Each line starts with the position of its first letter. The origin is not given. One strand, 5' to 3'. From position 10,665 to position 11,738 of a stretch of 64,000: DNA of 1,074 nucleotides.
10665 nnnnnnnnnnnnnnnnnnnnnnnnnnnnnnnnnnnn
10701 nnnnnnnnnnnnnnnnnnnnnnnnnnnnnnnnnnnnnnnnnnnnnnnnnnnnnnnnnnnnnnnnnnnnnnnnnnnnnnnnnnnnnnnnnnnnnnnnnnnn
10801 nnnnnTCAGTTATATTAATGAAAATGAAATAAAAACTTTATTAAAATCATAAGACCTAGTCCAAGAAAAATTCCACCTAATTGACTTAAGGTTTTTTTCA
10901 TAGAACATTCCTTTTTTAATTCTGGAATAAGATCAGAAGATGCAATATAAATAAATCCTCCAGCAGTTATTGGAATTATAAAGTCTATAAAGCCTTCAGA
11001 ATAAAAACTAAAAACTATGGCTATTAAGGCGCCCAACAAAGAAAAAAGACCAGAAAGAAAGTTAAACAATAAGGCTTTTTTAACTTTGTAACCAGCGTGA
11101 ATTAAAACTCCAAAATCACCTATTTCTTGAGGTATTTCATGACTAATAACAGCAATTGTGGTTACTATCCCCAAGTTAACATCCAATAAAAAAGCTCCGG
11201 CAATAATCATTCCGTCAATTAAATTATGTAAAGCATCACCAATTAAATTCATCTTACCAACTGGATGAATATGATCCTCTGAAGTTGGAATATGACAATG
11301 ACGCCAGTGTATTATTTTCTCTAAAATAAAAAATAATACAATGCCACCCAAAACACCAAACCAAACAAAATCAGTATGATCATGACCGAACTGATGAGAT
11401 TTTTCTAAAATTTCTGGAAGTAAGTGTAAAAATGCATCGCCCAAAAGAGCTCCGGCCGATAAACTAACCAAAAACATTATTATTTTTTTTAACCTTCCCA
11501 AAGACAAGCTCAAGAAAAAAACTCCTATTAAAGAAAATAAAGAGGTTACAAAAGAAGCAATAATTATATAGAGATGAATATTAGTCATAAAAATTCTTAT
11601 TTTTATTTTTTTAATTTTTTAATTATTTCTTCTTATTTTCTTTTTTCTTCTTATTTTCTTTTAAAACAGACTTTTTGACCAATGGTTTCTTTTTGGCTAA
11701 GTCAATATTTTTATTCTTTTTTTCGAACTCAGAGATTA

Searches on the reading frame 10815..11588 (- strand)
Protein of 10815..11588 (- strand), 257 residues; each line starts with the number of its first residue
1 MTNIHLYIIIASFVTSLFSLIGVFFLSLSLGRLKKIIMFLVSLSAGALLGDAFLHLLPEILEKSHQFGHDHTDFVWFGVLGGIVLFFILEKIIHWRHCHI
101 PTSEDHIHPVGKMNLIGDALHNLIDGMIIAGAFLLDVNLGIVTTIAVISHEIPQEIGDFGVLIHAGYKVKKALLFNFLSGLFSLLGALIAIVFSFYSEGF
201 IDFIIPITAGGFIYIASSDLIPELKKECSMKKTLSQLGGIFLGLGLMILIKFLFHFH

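Call 32: search_protein_families(library=pfam, proteins=[window:10815-11588:-], max_evalue=0.001)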
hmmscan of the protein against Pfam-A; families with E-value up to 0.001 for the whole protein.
window:10815-11588:- (257 aa): 1 family
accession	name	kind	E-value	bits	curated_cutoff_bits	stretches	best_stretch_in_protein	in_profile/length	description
PF02535.28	Zip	-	6.3e-49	167.4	35.1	2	110-250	177-322/323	ZIP Zinc transporter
